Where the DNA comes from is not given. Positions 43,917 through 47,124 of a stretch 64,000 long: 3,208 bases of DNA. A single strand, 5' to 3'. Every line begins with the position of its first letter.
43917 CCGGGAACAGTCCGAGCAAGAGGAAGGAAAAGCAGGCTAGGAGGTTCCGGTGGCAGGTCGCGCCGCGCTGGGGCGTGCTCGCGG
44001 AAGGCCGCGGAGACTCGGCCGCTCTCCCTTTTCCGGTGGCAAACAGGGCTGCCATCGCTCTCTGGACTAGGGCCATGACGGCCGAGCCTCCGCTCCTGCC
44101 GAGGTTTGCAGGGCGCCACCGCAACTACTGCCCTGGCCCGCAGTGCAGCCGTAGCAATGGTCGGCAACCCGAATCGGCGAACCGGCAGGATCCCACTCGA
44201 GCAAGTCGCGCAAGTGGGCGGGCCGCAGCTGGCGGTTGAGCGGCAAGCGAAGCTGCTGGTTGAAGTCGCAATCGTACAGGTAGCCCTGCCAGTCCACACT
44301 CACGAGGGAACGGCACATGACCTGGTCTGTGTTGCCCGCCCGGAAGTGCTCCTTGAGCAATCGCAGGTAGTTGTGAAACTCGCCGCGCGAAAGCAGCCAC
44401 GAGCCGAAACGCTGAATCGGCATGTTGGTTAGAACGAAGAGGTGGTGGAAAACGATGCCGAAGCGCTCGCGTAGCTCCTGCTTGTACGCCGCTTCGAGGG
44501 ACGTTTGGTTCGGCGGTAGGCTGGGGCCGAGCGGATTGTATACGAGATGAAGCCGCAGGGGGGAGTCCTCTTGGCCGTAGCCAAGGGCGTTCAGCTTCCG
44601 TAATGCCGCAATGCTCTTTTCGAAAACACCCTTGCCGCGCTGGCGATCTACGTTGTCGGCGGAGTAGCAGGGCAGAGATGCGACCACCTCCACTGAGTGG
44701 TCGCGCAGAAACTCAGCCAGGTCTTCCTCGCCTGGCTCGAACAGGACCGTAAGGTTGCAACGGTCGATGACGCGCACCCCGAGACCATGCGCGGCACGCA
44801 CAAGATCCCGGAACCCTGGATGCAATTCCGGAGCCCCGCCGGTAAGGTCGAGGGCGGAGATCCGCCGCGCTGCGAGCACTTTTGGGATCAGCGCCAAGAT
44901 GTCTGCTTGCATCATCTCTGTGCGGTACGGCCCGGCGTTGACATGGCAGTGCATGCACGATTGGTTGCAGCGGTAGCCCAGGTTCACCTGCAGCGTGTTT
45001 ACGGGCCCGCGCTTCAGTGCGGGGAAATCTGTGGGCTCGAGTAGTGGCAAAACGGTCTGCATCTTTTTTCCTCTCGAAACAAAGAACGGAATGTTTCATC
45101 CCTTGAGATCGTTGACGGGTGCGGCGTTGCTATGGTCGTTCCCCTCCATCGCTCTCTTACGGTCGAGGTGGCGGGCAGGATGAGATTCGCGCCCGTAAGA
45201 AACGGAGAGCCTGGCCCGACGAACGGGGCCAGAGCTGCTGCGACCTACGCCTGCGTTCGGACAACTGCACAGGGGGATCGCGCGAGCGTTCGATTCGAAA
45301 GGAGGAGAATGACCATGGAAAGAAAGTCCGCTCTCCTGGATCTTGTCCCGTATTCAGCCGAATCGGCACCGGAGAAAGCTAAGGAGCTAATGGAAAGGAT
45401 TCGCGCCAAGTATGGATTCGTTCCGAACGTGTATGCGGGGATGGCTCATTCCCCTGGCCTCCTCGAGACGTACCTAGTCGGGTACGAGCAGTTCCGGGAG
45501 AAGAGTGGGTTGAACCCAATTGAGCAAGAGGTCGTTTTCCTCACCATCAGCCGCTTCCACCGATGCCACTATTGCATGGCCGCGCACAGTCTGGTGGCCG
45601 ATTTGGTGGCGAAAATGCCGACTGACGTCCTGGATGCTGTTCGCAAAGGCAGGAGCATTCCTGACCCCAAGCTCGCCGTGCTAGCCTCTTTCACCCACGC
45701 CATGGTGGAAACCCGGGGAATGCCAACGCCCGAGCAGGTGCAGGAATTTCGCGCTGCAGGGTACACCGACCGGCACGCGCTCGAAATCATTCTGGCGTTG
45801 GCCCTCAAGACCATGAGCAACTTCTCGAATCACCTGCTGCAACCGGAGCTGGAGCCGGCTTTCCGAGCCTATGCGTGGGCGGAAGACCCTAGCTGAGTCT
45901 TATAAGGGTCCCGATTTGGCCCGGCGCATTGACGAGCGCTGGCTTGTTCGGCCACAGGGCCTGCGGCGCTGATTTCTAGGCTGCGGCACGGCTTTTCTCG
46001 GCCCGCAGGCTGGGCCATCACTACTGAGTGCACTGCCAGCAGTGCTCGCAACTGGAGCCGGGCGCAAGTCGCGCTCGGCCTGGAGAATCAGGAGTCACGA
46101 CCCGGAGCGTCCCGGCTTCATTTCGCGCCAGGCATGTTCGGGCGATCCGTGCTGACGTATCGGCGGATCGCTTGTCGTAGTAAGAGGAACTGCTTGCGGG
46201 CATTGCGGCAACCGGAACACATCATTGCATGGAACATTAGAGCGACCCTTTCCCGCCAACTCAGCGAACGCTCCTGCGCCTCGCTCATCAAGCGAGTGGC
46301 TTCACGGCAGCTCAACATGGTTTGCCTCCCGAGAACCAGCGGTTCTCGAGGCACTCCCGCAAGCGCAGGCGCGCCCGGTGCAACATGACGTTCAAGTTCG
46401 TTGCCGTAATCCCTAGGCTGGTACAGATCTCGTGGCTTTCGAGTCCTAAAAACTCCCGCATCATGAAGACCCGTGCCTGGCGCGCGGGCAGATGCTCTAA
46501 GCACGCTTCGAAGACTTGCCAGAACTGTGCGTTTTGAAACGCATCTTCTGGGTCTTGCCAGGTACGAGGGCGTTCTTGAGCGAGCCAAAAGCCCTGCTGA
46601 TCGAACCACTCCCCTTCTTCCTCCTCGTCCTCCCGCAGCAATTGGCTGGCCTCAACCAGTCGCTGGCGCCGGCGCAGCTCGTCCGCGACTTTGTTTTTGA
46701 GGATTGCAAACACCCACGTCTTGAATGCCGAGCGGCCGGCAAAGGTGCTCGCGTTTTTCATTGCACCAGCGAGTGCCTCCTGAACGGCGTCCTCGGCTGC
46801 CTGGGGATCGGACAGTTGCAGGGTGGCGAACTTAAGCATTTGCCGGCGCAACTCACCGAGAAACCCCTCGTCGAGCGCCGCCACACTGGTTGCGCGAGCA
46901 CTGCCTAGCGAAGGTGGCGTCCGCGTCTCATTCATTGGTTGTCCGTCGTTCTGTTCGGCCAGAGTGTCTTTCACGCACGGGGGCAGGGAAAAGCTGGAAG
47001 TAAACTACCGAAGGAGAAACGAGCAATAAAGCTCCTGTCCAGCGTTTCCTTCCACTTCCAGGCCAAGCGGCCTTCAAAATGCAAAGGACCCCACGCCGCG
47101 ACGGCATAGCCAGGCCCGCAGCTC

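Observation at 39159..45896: Compact arsenosugar/arsenolipid-type biosynthesis cluster joined to a PiT permease and an AhpD-like gene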

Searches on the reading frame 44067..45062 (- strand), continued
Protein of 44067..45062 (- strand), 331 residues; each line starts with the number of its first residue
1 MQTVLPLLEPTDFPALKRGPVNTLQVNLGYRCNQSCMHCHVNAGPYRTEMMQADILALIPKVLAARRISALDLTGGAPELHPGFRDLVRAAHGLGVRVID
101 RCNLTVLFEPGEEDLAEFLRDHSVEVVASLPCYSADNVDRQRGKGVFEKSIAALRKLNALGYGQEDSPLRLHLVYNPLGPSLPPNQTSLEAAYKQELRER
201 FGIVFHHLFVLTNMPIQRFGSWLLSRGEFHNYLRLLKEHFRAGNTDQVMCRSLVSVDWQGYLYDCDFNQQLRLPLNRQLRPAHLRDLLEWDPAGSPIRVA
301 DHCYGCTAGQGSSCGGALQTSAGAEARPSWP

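Call 79: get_annotated_region(hit=H78, flank=9000)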
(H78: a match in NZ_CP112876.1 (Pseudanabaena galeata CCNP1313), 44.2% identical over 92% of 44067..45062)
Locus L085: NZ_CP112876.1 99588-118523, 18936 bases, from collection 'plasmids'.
description: Pseudanabaena galeata CCNP1313 plasmid pPg_02, complete sequence
organism: Pseudanabaena galeata CCNP1313 (NCBI taxid 2602720)
taxonomy: Bacteria; Cyanobacteriota; Cyanophyceae; Pseudanabaenales; Pseudanabaenaceae; Pseudanabaena; Pseudanabaena galeata; Pseudanabaena galeata CCNP1313
host: -; source: -; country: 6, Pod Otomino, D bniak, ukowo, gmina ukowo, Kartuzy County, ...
typing (MOB-suite, as given by PLSDB): non-mobilizable
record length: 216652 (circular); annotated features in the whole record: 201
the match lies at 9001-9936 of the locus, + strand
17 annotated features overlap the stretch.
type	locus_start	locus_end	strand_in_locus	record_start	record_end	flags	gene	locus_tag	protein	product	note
CDS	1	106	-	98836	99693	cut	-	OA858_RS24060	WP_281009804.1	phosphate ABC transporter substrate-binding protein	GO:0006817 - phosphate ion transport [Evidence IEA]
CDS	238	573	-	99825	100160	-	-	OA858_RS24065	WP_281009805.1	metalloregulator ArsR/SmtB family transcription factor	GO:0006355 - regulation of DNA-templated transcription [Evidence IEA]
CDS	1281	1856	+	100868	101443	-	-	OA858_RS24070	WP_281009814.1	cupin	-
CDS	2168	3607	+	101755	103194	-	-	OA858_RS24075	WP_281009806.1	HAMP domain-containing sensor histidine kinase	GO:0007165 - signal transduction [Evidence IEA]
CDS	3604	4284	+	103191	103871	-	-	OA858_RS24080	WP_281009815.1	response regulator transcription factor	GO:0000160 - phosphorelay signal transduction system [Evidence IEA]; GO:0006355 - regulation of DNA-templated ...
CDS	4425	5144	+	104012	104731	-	-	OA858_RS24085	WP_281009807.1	TVP38/TMEM64 family protein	-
CDS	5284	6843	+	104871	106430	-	-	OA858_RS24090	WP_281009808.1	mercuric reductase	-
CDS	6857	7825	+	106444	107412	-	arsM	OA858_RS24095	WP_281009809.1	arsenosugar biosynthesis arsenite methyltransferase ArsM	-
CDS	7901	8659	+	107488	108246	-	-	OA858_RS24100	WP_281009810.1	TVP38/TMEM64 family protein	-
CDS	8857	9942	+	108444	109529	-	arsS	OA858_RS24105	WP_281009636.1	arsenosugar biosynthesis radical SAM (seleno)protein ArsS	-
CDS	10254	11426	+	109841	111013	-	purT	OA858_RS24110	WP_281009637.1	formate-dependent phosphoribosylglycinamide formyltransferase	GO:0009152 - purine ribonucleotide biosynthetic process [Evidence IEA]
CDS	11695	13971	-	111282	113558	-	-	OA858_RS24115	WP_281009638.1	amylo-alpha-1,6-glucosidase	-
CDS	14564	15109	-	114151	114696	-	-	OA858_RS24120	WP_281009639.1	DUF2807 domain-containing protein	-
CDS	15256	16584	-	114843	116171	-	-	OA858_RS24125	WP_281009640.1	glycosyltransferase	-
CDS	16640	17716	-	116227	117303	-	-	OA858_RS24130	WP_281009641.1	glycosyltransferase family 4 protein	-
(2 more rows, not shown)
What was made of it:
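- The Pseudanabaena arsM-arsS cluster lies about 6 kb from an ArsR/SmtB gene (call 79).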

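Call 80: get_annotated_region(hit=H26, flank=10000)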
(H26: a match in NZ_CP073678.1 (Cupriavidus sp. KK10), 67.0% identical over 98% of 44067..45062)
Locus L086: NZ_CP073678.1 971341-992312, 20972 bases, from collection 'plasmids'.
description: Cupriavidus sp. KK10 plasmid p1, complete sequence
organism: Cupriavidus sp. KK10 (NCBI taxid 1478019)
taxonomy: Bacteria; Pseudomonadota; Betaproteobacteria; Burkholderiales; Burkholderiaceae; Cupriavidus; Cupriavidus sp. KK10
host: -; source: Isolate,A bacterial consortium from cattle pasture soil, USA; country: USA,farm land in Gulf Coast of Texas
typing (MOB-suite, as given by PLSDB): non-mobilizable; mating-pair formation MPF_T
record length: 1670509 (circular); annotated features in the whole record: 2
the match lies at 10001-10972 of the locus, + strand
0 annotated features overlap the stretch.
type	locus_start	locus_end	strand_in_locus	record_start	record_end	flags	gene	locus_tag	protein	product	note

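Call 84: get_annotated_region(hit=H76, flank=10000)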
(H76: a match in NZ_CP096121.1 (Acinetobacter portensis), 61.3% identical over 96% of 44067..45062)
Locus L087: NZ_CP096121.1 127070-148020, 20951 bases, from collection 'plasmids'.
description: Acinetobacter portensis strain JNE5 plasmid pJNE5-X3_NDM-1, complete sequence
organism: Acinetobacter portensis (NCBI taxid 1839785)
taxonomy: Bacteria; Pseudomonadota; Gammaproteobacteria; Moraxellales; Moraxellaceae; Acinetobacter; Acinetobacter portensis
host: -; source: milking environment; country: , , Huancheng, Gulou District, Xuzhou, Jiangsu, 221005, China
typing (MOB-suite, as given by PLSDB): mobilizable; replicon rep_cluster_1481; relaxase MOBP
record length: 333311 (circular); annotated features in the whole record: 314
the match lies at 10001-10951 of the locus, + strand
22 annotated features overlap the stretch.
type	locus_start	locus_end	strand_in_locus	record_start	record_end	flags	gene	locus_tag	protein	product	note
CDS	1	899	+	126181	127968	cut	-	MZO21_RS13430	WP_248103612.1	hypothetical protein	-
CDS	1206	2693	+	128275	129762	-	-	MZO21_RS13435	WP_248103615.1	SulP family inorganic anion transporter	-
CDS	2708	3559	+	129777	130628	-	-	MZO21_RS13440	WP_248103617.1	universal stress protein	-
CDS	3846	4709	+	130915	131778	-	-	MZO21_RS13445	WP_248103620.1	AraC family transcriptional regulator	GO:0006355 - regulation of DNA-templated transcription [Evidence IEA]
CDS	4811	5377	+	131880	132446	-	-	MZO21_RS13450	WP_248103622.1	carboxymuconolactone decarboxylase family protein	-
CDS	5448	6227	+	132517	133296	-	-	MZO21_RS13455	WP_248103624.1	haloacid dehalogenase type II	GO:0006805 - xenobiotic metabolic process [Evidence IEA]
CDS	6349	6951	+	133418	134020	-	-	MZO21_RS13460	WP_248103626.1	RNA polymerase factor sigma-70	-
CDS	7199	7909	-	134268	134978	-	-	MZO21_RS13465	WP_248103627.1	cytochrome c biogenesis CcdA family protein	-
CDS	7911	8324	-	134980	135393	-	-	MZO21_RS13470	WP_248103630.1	thioredoxin family protein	-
CDS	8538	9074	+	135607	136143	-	-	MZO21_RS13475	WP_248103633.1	peroxiredoxin-like family protein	-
CDS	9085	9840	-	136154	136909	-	-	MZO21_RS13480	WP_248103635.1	YiiX/YebB-like N1pC/P60 family cysteine hydrolase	-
CDS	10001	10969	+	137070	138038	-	arsS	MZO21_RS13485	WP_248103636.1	arsenosugar biosynthesis radical SAM (seleno)protein ArsS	-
CDS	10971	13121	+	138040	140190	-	-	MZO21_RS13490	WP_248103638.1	bifunctional TVP38/TMEM64 family protein/FAD-dependent oxidoreductase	-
CDS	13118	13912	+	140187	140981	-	-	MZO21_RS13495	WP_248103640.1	DUF547 domain-containing protein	-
CDS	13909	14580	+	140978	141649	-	-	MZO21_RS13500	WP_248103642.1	TIGR04283 family arsenosugar biosynthesis glycosyltransferase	GO:0009058 - biosynthetic process [Evidence IEA]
CDS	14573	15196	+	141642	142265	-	-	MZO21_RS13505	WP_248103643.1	TIGR04282 family arsenosugar biosynthesis glycosyltransferase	GO:0009058 - biosynthetic process [Evidence IEA]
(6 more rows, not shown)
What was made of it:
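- An identical gene order is annotated on Acinetobacter portensis plasmid NZ_CP096121 (call 84).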

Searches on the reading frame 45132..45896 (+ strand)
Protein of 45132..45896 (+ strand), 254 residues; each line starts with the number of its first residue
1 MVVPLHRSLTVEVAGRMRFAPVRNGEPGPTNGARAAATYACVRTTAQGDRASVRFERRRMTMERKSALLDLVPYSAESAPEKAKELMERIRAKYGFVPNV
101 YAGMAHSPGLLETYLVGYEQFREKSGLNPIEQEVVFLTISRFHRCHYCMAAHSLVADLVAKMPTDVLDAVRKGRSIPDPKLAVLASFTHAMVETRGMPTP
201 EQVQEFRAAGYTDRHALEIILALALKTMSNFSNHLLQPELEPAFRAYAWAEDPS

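Call 3: search_protein_families(library=ncbifam, proteins=[window:45132-45896:+], max_evalue=0.001)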
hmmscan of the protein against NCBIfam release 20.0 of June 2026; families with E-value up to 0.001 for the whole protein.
window:45132-45896:+ (254 aa): 3 families
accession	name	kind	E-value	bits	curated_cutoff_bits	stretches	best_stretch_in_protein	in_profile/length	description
TIGR01926.1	peroxid_rel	subfamily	6e-19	68.5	81.8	1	75-230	7-165/178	peroxidase-related enzyme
TIGR04030.1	perox_Avi_7169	hypoth_equivalog_domain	3.1e-06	27.4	233.15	1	122-226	66-172/185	alkylhydroperoxidase domain protein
TIGR00778.1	ahpD_dom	domain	0.00039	19.9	27.8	1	125-153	1-29/51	alkylhydroperoxidase AhpD family core domain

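Call 4: search_protein_families(library=pfam, proteins=[window:45132-45896:+], max_evalue=0.001)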
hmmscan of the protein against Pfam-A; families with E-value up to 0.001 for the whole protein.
window:45132-45896:+ (254 aa): 1 family
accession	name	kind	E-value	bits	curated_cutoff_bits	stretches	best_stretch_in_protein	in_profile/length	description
PF02627.25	CMD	-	0.0002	21.7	23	1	122-154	15-47/84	Carboxymuconolactone decarboxylase family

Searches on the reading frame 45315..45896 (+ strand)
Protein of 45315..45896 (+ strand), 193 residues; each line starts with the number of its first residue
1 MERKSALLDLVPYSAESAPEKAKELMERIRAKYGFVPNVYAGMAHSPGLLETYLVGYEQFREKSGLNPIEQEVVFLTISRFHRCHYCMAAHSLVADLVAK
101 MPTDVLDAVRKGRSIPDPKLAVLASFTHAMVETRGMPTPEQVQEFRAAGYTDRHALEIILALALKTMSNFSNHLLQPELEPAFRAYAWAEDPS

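Call 70: search_solved_structures(query=window:45315-45896:+, max_evalue=0.01)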
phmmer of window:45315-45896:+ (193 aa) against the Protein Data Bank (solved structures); distinct sequences matched with E-value up to 0.01: 8.
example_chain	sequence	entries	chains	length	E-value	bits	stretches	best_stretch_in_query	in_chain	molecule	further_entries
6e8l_A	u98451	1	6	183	6.6e-30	107.6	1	13-187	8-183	Alkyl hydroperoxide reductase AhpD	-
3lvy_A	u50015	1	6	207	6.3e-29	104.4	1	13-187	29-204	Carboxymuconolactone decarboxylase family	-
2prr_A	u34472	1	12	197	2.3e-11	47.2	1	17-170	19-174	Alkylhydroperoxidase AhpD core: uncharacterized peroxidase-related protein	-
6k40_A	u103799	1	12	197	2.1e-09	40.8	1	14-172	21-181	Alkyl hydroperoxide reductase AhpD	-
2oyo_A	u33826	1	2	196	3e-09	40.3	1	8-170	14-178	Uncharacterized peroxidase-related protein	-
3c1l_A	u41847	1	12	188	3.1e-09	40.3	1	8-170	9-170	Putative antioxidant defense protein Mlr4105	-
2pfx_A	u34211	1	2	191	9.7e-09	38.7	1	9-168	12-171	Uncharacterized peroxidase-related protein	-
2ouw_A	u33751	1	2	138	3e-07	33.8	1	18-102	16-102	Alkylhydroperoxidase AhpD core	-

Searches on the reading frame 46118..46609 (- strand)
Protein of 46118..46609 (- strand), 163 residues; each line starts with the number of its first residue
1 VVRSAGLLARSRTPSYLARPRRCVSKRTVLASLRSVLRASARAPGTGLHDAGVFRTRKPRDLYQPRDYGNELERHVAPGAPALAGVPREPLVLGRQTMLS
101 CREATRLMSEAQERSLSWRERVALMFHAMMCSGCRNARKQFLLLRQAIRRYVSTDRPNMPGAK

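Call 15: search_protein_families(library=ncbifam, proteins=[window:46118-46609:-], max_evalue=0.00001)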
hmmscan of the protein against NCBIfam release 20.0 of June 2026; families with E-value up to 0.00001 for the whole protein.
window:46118-46609:- (163 aa): 1 family
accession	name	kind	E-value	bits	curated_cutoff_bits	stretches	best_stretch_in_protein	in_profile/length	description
NF052368.1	antisigmaE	subfamily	2.4e-18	65.7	50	1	98-145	1-48/48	anti-sigma factor family protein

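Call 16: search_protein_families(library=pfam, proteins=[window:46118-46609:-], max_evalue=0.00001)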
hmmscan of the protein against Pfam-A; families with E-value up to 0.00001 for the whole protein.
window:46118-46609:- (163 aa): 1 family
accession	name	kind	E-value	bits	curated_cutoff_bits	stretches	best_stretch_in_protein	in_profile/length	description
PF13490.11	zf-HC2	-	2.2e-06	28.1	22.2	1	101-135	1-35/35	Putative zinc-finger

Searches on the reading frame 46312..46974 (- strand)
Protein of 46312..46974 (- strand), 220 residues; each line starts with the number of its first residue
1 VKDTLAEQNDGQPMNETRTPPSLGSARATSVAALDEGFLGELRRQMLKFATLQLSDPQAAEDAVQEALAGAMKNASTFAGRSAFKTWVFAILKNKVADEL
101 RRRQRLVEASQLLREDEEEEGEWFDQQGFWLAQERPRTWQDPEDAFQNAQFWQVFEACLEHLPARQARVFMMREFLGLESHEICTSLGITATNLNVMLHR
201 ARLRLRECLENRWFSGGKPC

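Call 15: search_protein_families(library=ncbifam, proteins=[window:46312-46974:-], max_evalue=0.00001)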
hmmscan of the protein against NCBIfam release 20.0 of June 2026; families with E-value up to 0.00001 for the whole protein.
window:46312-46974:- (220 aa): 67 families (the best 25 are shown)
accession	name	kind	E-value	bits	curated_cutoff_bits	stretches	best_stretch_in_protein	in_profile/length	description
NF009196.0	PRK12544.1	equivalog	2.3e-89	298.3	287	1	35-217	20-204/208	RNA polymerase factor sigma-70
TIGR02943.1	Sig70_famx1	hypoth_equivalog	8.6e-74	247.4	162.2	1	34-215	3-185/188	RNA polymerase sigma-70 factor, TIGR02943 family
NF009182.0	PRK12530.1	subfamily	3.9e-72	241.8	264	1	36-216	12-191/193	RNA polymerase sigma factor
NF008892.0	PRK11924.2-1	equivalog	4.9e-70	235.3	291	1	28-215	11-199/203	RNA polymerase sigma factor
NF009184.0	PRK12532.1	equivalog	3.3e-69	232.7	276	1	32-217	4-192/195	RNA polymerase sigma factor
NF009173.0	PRK12520.1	equivalog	1e-60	204.7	255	1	39-215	8-185/191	RNA polymerase sigma factor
NF009197.0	PRK12545.1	equivalog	5.1e-60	202.7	336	1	32-212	7-190/201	RNA polymerase factor sigma-70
TIGR02937.1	sigma70-ECF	superfamily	1.7e-27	96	42.9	1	38-209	6-165/165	sigma-70 family RNA polymerase sigma factor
NF058625.1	sigma_PG0214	equivalog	2.7e-24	85.8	130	1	41-211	12-163/170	GFO_1088 family ECF-type sigma factor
NF006089.0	PRK08241.1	subfamily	3e-24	85.8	240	1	42-207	31-202/343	RNA polymerase subunit sigma-70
NF008888.0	PRK11922.1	equivalog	1.2e-22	80.7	204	1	44-211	41-198/231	RNA polymerase sigma factor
NF006550.0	PRK09047.1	equivalog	1.7e-20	73.3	173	1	32-212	12-190/194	RNA polymerase sigma factor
TIGR02985.1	Sig70_bacteroi1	subfamily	4.1e-20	72.6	126.4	1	43-208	11-161/162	RNA polymerase sigma-70 factor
NF009166.1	PRK12513.1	equivalog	4.5e-20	72.2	206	1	41-210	30-187/193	RNA polymerase sigma factor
TIGR02989.1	Sig-70_gvs1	subfamily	1.8e-18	67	124.55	1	41-209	9-158/158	RNA polymerase sigma-70 factor, Rhodopirellula/Verrucomicrobium family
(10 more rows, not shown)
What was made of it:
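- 46312..46935 (-): ECF sigma factor of the TIGR02943 family. TIGR02943 247 bits against 162; NF009196 298 bits against 287 (call 15).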

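Call 16: search_protein_families(library=pfam, proteins=[window:46312-46974:-], max_evalue=0.00001)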
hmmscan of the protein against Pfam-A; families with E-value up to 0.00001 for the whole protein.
window:46312-46974:- (220 aa): 2 families
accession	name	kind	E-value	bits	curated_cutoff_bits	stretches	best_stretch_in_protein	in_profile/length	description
PF04542.20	Sigma70_r2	-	8.3e-15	54.8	24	1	41-105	4-70/71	Sigma-70 region 2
PF08281.18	Sigma70_r4_2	-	1.6e-13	50.5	25.7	1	155-205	4-54/54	Sigma-70, region 4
